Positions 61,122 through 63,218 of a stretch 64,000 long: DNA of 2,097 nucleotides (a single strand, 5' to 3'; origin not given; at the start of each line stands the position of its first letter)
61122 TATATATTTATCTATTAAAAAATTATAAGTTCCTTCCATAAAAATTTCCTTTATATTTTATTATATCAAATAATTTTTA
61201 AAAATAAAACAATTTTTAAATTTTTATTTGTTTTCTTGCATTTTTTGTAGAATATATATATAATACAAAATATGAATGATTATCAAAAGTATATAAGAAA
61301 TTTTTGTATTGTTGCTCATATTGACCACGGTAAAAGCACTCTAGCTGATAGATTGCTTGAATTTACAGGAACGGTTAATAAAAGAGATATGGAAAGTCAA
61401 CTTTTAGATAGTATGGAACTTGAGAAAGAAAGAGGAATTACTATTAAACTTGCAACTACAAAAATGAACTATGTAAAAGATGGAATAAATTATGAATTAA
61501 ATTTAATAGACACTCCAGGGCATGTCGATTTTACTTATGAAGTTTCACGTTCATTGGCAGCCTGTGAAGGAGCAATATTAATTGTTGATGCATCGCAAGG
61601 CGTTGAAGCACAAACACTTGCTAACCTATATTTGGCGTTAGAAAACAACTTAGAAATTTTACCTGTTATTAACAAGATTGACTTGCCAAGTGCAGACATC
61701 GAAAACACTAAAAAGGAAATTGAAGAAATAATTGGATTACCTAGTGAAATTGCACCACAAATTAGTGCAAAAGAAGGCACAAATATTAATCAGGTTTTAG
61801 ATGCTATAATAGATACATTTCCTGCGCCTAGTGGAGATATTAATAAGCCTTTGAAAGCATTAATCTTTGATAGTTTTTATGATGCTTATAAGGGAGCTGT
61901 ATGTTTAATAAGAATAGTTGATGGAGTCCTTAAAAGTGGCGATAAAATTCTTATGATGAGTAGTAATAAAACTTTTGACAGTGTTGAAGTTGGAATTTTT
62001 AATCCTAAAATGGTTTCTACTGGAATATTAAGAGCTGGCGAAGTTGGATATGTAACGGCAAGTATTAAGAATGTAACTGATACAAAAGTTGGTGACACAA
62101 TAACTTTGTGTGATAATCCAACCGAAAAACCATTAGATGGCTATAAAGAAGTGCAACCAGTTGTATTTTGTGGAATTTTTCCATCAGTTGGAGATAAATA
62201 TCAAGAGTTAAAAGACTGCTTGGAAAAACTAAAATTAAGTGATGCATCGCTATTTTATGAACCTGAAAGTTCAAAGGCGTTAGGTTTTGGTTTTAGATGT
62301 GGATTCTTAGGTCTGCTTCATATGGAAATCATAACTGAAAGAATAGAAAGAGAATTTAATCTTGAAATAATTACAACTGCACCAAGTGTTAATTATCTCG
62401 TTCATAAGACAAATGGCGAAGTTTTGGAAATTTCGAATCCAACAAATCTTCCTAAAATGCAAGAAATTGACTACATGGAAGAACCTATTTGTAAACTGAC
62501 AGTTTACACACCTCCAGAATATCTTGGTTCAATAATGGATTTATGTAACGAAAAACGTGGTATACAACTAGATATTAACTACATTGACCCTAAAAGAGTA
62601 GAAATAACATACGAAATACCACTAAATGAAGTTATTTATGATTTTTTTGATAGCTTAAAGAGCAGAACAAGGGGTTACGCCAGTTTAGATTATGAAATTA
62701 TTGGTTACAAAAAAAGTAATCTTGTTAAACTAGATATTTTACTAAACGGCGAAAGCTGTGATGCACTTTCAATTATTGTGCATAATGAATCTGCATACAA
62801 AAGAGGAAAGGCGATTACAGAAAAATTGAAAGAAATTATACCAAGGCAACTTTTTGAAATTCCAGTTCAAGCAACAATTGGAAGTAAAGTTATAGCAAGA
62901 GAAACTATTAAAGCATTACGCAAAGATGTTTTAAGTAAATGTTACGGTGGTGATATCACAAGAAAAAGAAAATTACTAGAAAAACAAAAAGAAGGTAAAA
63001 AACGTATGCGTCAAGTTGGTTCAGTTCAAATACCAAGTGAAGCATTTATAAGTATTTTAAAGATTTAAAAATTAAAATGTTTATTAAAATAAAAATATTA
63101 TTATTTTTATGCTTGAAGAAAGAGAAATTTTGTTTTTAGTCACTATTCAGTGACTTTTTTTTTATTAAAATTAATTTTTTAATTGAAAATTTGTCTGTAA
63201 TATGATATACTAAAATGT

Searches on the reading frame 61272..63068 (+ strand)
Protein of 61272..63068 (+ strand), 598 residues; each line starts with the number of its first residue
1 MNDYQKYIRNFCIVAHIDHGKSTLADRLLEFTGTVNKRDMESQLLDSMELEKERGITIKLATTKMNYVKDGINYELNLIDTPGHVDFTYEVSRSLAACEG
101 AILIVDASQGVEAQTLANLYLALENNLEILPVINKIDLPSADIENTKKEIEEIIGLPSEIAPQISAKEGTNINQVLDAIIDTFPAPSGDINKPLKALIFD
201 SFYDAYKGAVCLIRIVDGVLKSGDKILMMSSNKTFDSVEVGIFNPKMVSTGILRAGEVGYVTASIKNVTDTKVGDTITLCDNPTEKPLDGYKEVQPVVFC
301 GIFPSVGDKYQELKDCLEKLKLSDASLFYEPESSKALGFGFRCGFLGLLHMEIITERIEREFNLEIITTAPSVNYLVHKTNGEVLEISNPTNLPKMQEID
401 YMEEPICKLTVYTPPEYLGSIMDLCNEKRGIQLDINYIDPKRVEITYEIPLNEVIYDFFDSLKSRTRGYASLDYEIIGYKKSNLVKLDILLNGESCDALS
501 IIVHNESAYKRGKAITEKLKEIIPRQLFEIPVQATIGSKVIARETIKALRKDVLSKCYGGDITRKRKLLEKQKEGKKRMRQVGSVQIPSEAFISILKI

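Call 5: search_protein_families(library=ncbifam, proteins=[window:61272-63068:+])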
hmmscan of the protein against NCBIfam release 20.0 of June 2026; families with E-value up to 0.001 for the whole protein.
window:61272-63068:+ (598 aa): 38 families (the best 25 are shown)
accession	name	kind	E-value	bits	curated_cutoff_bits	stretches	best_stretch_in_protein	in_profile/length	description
TIGR01393.1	lepA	equivalog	3.4e-295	980.1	533.9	1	7-598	2-594/595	translation elongation factor 4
TIGR01394.1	TypA_BipA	equivalog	3.8e-59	200.5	757.3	1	8-481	1-470/594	translational GTPase TypA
TIGR00484.1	EF-G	equivalog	1e-57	195.8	659.4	3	7-158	9-159/691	elongation factor G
NF009381.0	PRK12740.1-5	subfamily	1.7e-50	172.1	583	3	5-180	6-179/692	elongation factor G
TIGR00490.1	aEF-2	equivalog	1.7e-49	168.6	738.45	2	5-152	16-164/720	elongation factor EF-2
NF012153.1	tet_protect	equivalog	2.2e-47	161.6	775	2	10-152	2-143/614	tetracycline resistance ribosomal protection protein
NF033148.1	tet_protect_M_W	exception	3.3e-38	131.4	1100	2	8-153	3-147/639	TetM/TetW/TetO/TetS family tetracycline resistance ribosomal protection protein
NF007583.0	PRK10218.1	equivalog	3.9e-36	124.2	1260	2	8-142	5-136/607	ribosome-dependent GTPase TypA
NF009891.0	PRK13351.1-1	equivalog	2.7e-35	122.1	597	2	3-163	4-161/681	elongation factor G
NF001964.0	PRK00741.1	equivalog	1.9e-33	115.7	473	1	9-157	13-164/529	peptide chain release factor 3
NF000120.3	47473_otr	exception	8.3e-29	100.6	900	1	10-152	4-145/608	tetracycline resistance ribosomal protection protein Otr(A)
NF012155.1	tet_protect_M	exception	9.8e-28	96.7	1420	1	8-153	3-147/639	tetracycline resistance ribosomal protection protein Tet(M)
NF012154.0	tet_protect_Q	exception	6.3e-27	94.1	1425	1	8-147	3-141/638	tetracycline resistance ribosomal protection protein Tet(Q)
NF009379.0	PRK12740.1-3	equivalog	1.4e-26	93.2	513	2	5-177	5-175/674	elongation factor G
TIGR00503.1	prfC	equivalog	2.3e-25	89.1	466.95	1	9-156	12-162/527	peptide chain release factor 3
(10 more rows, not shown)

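Call 12: find_homologous_proteins(query=window:61272-63068:+)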
Query window:61272-63068:+ (598 aa): 8000 proteins with E <= 0.001 among 8000 candidates; the best 120 are listed.
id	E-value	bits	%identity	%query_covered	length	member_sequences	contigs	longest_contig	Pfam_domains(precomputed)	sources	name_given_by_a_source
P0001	0.0e+0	1327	100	100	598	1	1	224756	PF00679.31,PF06421.18,PF00009.34,PF03144.32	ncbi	ncbi:MAG: translation elongation factor 4 [Christensenellales bacterium]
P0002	0.0e+0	1325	100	100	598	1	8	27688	PF00679.31,PF06421.18,PF00009.34,PF03144.32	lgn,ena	-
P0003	0.0e+0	1323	100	100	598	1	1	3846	PF00679.31,PF06421.18,PF00009.34,PF03144.32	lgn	-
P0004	0.0e+0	1217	90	100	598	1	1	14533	PF00679.31,PF14492.13,PF06421.18,PF00009.34,PF03144.32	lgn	-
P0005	0.0e+0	1213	90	100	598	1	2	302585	PF00679.31,PF06421.18,PF00009.34,PF03144.32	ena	-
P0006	0.0e+0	1208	89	100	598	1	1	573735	PF00679.31,PF06421.18,PF00009.34,PF03144.32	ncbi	-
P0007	0.0e+0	1203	89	100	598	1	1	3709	PF00679.31,PF14492.13,PF06421.18,PF00009.34,PF03144.32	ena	-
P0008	0.0e+0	1200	90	100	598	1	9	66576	PF00679.31,PF14492.13,PF06421.18,PF00009.34,PF03144.32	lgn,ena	-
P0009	0.0e+0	1200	89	100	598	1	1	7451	PF00679.31,PF14492.13,PF06421.18,PF00009.34,PF03144.32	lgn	-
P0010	0.0e+0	1199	89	100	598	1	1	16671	PF00679.31,PF14492.13,PF06421.18,PF00009.34,PF03144.32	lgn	-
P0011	0.0e+0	1199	89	100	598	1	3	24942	PF00679.31,PF14492.13,PF06421.18,PF00009.34,PF03144.32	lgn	-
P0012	0.0e+0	1197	88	100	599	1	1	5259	PF00679.31,PF06421.18,PF00009.34,PF03144.32,PF22042.3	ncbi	-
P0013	0.0e+0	1197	89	100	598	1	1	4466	PF00679.31,PF14492.13,PF06421.18,PF00009.34,PF03144.32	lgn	-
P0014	0.0e+0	1196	89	100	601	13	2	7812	PF00679.31,PF06421.18,PF00009.34,PF03144.32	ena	-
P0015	0.0e+0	1193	89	100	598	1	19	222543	PF00679.31,PF14492.13,PF06421.18,PF00009.34,PF03144.32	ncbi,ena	-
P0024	0.0e+0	1152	85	100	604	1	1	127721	PF00679.31,PF06421.18,PF00009.34,PF03144.32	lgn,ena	-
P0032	0.0e+0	1030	77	100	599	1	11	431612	PF00679.31,PF06421.18,PF00009.34,PF03144.32,PF22042.3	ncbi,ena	-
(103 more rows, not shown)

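Call 14: find_encoding_contigs(protein=P0006, flank=10000, max_places=1)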
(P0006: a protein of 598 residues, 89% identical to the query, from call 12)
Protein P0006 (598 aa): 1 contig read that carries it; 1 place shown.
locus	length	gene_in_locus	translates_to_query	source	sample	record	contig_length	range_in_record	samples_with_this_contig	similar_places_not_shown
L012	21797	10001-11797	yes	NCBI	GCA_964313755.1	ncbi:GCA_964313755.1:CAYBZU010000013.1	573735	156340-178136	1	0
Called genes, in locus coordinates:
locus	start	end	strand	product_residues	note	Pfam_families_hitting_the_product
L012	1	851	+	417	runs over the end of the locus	PF00275:EPSP_synthase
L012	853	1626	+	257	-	PF08478:POTRA_1 (weak)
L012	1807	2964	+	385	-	PF11104:PilM_2 (faint), PF14450:FtsA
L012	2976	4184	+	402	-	PF00091:Tubulin, PF12327:FtsZ_C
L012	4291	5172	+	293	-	PF03419:Peptidase_U4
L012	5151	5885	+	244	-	PF04542:Sigma70_r2, PF04545:Sigma70_r4, PF01381:HTH_3 (weak)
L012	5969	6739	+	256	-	PF04542:Sigma70_r2, PF04539:Sigma70_r3 (weak), PF08281:Sigma70_r4_2, PF04545:Sigma70_r4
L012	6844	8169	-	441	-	-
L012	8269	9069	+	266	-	-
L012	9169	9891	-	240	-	PF03009:GDPD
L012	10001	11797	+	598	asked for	PF00009:GTP_EFTU, PF03144:GTP_EFTU_D2, PF00679:EFG_C, PF06421:LepA_C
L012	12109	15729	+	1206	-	PF02463:SMC_N, PF13304:AAA_21 (faint), PF13476:AAA_23 (weak), PF06470:SMC_hinge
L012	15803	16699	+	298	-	PF02881:SRP54_N, PF13401:AAA_22 (weak), PF00448:SRP54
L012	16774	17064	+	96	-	-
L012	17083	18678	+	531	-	PF13306:LRR_5 (weak)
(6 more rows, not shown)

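Call 15: find_encoding_contigs(protein=P0024, flank=10000, max_places=1)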
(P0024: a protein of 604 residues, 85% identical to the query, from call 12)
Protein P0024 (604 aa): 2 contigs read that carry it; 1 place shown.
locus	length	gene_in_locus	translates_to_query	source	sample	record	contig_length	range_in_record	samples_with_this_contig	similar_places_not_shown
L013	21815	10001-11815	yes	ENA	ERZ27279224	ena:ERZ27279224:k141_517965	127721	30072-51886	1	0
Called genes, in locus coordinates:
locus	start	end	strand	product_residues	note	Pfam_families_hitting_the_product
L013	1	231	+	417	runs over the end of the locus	PF00275:EPSP_synthase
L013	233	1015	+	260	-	PF08478:POTRA_1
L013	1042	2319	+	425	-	PF00817:IMS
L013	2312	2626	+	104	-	-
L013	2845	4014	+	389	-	PF11104:PilM_2 (faint), PF14450:FtsA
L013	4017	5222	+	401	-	PF00091:Tubulin, PF12327:FtsZ_C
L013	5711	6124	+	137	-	PF14106:DUF4279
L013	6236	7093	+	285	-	PF03419:Peptidase_U4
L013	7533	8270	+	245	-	PF04542:Sigma70_r2, PF04545:Sigma70_r4, PF01381:HTH_3 (weak)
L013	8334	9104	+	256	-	PF04542:Sigma70_r2, PF04539:Sigma70_r3, PF08281:Sigma70_r4_2, PF04545:Sigma70_r4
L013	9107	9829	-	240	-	PF03009:GDPD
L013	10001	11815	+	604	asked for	PF00009:GTP_EFTU, PF03144:GTP_EFTU_D2, PF00679:EFG_C, PF06421:LepA_C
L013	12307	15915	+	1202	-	PF02463:SMC_N, PF13175:AAA_15, PF13304:AAA_21 (weak), PF13476:AAA_23, PF13555:AAA_29 (weak), PF06470:SMC_hinge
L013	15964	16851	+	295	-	PF02881:SRP54_N, PF00448:SRP54, PF13401:AAA_22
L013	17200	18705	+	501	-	PF13365:Trypsin_2, PF00089:Trypsin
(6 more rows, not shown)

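Call 16: find_encoding_contigs(protein=P0032, flank=10000, max_places=1)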
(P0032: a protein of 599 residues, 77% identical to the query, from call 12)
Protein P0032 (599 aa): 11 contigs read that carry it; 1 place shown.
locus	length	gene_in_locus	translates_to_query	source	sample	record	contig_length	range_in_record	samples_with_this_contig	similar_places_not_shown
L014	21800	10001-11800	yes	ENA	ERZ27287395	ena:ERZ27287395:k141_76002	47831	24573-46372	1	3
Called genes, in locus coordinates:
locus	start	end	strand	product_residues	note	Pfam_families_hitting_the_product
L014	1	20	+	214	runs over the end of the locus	-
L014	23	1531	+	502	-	-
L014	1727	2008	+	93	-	PF10960:Holin_BhlA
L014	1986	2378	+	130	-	-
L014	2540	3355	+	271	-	-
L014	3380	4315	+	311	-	-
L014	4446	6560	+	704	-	PF00753:Lactamase_B, PF23023:Anti-Pycsar_Apyc1 (faint), PF12706:Lactamase_B_2 (weak), PF22505:RNase_J_b_CASP, PF07521:RMMBL, PF17770:RNase_J_C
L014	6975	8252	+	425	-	PF05496:RuvB_N, PF00004:AAA, PF13173:AAA_14 (weak), PF16193:AAA_assoc_2, PF12002:MgsA_C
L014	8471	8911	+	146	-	-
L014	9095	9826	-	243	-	PF03009:GDPD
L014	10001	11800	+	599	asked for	PF00009:GTP_EFTU, PF22042:EF-G_D2 (weak), PF03144:GTP_EFTU_D2, PF00679:EFG_C, PF06421:LepA_C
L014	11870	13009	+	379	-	PF04055:Radical_SAM, PF06969:HemN_C (weak)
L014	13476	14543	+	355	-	PF03444:WHD_HrcA (faint), PF01628:HrcA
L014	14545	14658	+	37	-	-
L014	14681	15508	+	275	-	PF01025:GrpE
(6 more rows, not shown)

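Call 41: find_related_loci(query=window:61272-63068:+, collection=metagenome_contigs, flank=3000)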
Query window:61272-63068:+ (598 aa) in metagenome_contigs; peptide patterns used: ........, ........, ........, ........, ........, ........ (x = any residue, [..] = any of these).
600 stretches matched a pattern (row limit reached: there are more); 595 encode a relative of the query (tblastn E <= 1e-3); the best 80 are kept; 80 distinct loci.
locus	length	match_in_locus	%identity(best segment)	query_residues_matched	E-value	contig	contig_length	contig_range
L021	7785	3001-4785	69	5-598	0e+0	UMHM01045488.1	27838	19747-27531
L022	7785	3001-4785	66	5-598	0e+0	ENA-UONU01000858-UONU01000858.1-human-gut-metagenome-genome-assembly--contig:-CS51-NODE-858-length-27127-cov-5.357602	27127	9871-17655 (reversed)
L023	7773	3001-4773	67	8-598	0e+0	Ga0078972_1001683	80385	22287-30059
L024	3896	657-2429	67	7-598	0e+0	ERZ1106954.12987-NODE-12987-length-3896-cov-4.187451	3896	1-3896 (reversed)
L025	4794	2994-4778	65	5-598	0e+0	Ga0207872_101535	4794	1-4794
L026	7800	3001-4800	64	1-598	0e+0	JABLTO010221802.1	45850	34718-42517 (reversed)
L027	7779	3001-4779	66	8-598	0e+0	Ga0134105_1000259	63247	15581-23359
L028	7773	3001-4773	64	8-598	0e+0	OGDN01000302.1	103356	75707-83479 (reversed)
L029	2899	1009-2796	66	5-598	0e+0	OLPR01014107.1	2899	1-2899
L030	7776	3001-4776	64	8-598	0e+0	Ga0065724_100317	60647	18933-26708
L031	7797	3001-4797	62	1-598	0e+0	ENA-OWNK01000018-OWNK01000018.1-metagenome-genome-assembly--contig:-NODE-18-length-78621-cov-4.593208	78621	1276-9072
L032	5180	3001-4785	64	5-598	0e+0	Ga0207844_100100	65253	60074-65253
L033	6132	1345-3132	64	5-598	0e+0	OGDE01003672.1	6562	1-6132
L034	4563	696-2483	64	5-598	0e+0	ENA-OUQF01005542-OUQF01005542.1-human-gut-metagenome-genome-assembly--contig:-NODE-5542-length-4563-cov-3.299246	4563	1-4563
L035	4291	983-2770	64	5-598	0e+0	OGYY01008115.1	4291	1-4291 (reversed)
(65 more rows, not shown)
